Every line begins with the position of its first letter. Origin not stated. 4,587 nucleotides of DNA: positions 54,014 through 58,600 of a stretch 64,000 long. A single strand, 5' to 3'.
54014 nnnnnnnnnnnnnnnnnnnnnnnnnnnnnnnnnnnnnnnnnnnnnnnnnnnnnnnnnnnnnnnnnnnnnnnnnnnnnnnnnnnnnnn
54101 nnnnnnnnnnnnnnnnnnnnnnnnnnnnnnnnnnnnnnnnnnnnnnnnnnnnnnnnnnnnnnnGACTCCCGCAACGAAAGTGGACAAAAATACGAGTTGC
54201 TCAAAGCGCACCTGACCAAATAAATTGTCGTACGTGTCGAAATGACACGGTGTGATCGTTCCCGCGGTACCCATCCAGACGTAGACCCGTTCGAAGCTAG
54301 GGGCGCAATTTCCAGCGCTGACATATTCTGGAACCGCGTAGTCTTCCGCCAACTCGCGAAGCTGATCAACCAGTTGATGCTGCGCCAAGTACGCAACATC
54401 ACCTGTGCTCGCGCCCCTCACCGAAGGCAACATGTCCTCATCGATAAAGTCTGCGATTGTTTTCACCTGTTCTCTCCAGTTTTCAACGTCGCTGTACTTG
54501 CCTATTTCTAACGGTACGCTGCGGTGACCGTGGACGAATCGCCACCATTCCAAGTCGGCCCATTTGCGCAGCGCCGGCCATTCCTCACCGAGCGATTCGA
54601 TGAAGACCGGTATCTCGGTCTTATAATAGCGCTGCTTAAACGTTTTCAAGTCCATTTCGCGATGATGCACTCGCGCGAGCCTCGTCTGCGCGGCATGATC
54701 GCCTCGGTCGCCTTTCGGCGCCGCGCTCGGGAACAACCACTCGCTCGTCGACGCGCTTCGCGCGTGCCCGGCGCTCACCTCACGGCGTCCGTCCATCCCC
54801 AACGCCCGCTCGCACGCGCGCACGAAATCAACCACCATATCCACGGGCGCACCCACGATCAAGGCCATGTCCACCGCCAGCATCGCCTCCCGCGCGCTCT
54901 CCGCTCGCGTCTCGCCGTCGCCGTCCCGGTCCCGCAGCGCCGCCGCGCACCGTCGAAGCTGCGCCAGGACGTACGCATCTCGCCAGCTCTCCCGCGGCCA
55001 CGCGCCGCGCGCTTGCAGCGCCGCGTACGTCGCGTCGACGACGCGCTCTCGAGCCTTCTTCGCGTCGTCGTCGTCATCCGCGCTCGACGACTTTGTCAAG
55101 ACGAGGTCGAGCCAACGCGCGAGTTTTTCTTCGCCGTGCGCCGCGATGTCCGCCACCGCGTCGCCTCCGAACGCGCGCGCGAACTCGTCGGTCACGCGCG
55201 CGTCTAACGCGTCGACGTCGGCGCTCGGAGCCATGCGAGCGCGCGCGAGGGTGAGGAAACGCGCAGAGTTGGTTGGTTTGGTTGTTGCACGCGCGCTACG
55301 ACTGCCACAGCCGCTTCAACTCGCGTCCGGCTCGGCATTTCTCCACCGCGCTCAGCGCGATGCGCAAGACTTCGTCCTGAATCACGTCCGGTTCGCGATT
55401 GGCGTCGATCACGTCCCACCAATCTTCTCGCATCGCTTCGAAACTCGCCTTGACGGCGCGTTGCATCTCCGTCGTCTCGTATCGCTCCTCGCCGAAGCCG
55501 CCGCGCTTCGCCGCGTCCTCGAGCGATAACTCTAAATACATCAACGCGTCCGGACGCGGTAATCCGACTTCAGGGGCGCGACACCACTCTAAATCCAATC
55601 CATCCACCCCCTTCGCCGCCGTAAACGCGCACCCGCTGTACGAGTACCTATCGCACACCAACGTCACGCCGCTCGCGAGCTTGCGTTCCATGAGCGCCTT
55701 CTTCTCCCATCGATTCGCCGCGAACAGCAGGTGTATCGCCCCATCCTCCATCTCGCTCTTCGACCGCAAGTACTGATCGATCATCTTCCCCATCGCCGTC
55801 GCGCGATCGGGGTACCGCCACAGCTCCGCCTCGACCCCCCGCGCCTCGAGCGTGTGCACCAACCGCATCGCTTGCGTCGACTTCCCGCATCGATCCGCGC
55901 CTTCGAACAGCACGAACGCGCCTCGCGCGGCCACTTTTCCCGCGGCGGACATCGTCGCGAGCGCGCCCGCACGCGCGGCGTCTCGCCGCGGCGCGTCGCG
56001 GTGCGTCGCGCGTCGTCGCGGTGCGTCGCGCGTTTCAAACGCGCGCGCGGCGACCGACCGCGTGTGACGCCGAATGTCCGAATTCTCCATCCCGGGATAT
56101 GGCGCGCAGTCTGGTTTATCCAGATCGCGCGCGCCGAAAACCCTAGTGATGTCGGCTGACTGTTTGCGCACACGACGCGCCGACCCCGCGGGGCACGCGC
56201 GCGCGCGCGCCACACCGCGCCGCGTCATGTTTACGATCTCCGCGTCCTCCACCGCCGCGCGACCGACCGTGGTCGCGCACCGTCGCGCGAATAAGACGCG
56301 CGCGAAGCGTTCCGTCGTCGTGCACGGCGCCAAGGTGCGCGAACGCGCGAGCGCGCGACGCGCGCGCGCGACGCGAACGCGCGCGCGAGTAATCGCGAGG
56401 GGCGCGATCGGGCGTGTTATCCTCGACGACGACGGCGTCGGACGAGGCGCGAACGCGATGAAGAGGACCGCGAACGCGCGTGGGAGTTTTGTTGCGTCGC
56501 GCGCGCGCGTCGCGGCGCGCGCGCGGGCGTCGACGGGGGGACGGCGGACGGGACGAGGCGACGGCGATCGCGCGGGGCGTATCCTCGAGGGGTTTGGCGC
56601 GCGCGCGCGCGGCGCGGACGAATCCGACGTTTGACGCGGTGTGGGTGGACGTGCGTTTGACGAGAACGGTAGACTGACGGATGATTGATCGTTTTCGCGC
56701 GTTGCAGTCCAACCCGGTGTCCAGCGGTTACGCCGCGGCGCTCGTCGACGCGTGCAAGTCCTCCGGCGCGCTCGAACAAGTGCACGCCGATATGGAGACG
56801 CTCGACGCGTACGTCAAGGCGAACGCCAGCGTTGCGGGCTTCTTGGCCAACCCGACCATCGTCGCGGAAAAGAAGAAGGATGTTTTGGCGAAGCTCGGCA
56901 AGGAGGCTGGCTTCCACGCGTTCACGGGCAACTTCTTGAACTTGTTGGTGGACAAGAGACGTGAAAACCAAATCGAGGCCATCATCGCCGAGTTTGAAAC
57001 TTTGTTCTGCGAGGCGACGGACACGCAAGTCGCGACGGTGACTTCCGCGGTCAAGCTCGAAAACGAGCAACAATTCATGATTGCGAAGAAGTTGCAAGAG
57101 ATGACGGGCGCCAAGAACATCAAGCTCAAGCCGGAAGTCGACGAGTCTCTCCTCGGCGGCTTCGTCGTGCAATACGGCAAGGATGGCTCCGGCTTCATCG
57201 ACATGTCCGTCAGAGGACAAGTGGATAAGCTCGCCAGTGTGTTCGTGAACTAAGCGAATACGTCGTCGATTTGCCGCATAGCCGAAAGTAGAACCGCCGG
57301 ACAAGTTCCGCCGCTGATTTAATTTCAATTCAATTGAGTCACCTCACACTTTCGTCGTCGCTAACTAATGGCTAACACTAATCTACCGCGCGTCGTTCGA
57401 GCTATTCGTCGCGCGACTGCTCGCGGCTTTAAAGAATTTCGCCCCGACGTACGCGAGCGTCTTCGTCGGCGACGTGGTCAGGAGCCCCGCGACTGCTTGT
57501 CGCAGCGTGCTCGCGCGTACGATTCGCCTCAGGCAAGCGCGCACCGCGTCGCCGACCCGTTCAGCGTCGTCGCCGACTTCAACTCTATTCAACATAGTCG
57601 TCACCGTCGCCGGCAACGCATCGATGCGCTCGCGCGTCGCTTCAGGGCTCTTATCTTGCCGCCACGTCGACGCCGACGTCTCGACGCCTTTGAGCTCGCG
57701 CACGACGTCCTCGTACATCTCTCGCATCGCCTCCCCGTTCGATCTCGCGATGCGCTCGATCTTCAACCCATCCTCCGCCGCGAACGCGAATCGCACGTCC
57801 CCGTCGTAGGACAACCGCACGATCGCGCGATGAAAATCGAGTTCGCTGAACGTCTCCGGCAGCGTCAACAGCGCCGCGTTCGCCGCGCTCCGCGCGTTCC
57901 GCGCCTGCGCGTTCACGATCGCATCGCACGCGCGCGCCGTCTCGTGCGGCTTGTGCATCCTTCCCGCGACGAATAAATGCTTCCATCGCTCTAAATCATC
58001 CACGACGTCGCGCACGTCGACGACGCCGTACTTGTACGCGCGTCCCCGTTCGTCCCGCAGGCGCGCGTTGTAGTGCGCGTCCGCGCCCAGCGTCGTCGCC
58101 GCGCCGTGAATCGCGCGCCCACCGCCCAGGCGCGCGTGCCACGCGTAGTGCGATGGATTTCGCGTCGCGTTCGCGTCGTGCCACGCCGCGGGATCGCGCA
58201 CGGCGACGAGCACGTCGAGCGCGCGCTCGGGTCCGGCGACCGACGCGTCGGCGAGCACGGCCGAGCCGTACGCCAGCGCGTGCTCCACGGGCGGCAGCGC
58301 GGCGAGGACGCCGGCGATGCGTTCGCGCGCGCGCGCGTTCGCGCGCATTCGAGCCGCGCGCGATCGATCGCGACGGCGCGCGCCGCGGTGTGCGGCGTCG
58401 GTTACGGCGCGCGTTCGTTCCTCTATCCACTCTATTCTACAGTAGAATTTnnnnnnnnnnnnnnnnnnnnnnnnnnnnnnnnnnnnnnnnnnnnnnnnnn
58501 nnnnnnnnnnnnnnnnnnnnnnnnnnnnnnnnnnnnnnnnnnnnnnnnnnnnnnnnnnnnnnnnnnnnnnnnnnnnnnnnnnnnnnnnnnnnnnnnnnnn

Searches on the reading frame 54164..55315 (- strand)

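Call 46: search_protein_families(library=pfam, proteins=[window:54164-55315:-], max_evalue=0.001)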
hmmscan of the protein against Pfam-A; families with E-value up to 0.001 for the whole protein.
window:54164-55315:- (384 aa): 1 family
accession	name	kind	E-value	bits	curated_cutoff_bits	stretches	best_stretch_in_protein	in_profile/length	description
PF13621.12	Cupin_8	-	2.7e-12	47.6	27.4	1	225-370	3-160/252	Cupin-like domain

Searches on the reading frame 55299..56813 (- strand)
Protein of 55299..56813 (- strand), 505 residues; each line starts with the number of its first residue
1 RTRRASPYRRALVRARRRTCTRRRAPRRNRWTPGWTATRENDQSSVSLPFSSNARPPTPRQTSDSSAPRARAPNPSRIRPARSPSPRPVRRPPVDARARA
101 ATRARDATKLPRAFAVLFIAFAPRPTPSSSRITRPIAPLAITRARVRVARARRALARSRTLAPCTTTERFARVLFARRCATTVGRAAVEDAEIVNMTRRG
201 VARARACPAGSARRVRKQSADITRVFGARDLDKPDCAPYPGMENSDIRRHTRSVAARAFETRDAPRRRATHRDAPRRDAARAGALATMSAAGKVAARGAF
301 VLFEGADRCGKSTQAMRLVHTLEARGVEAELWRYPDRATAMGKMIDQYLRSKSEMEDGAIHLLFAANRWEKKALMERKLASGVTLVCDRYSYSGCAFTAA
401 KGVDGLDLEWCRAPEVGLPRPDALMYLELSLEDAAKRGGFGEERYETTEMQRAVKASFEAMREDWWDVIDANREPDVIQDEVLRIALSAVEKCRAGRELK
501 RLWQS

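Call 46: search_protein_families(library=pfam, proteins=[window:55299-56813:-], max_evalue=0.001)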
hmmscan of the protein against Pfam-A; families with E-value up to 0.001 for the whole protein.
window:55299-56813:- (505 aa): 1 family
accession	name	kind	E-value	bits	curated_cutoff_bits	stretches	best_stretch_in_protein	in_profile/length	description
PF02223.23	Thymidylate_kin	-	5.6e-40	137.4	27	1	303-481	1-184/185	Thymidylate kinase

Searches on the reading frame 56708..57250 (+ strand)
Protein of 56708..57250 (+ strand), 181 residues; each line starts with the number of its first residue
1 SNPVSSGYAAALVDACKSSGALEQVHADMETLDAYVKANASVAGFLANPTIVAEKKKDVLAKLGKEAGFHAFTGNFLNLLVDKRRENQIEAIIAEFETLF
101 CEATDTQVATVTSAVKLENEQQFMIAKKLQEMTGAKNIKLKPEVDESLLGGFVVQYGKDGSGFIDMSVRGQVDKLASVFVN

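Call 55: find_related_loci(query=window:56708-57250:+, collection=metagenome_contigs, flank=2500)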
Query seq(181 aa) (181 aa) in metagenome_contigs; peptide patterns used: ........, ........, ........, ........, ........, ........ (x = any residue, [..] = any of these).
366 stretches matched a pattern; 125 encode a relative of the query (tblastn E <= 1e-3); the best 80 are kept; 80 distinct loci.
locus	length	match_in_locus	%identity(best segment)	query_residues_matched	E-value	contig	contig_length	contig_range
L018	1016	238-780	100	1-181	1e-132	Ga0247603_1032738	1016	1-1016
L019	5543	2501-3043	100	1-181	8e-120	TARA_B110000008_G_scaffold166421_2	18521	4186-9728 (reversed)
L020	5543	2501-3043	100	1-181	8e-120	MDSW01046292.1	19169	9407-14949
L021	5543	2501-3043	100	1-181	8e-120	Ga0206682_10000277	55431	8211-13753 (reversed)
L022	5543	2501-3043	100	1-181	8e-120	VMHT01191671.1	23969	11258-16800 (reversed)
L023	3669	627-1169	99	1-181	2e-119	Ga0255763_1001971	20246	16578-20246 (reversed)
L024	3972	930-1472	99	1-181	4e-119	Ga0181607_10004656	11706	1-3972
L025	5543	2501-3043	99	1-181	1e-118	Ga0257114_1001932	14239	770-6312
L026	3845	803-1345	99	1-181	3e-119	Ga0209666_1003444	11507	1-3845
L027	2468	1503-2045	99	1-181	4e-124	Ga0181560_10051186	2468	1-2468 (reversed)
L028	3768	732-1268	95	1-179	8e-114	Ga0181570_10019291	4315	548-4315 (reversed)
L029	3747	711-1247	95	1-179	2e-113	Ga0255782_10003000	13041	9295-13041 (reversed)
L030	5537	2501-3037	95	1-179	6e-113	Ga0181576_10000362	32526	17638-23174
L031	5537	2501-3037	95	1-179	6e-113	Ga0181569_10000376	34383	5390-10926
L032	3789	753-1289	95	1-179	2e-113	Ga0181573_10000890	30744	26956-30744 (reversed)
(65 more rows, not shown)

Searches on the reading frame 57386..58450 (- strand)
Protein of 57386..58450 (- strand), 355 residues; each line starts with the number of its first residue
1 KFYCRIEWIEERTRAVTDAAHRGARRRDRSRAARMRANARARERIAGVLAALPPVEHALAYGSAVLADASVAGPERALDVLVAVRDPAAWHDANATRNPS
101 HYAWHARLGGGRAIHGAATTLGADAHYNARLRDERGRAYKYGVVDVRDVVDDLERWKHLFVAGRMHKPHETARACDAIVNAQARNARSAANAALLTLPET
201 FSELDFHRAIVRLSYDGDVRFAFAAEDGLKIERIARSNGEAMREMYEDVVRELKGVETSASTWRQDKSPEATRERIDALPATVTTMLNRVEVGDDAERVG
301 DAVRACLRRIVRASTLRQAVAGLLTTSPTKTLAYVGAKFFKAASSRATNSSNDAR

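Call 46: search_protein_families(library=pfam, proteins=[window:57386-58450:-], max_evalue=0.001)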
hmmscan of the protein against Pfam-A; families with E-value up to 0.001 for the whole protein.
window:57386-58450:- (355 aa): 1 family
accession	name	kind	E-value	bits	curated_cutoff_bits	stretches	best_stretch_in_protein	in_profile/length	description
PF09139.17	Tam41_Mmp37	-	5.4e-69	233.4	24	1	48-341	4-322/322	Phosphatidate cytidylyltransferase, mitochondrial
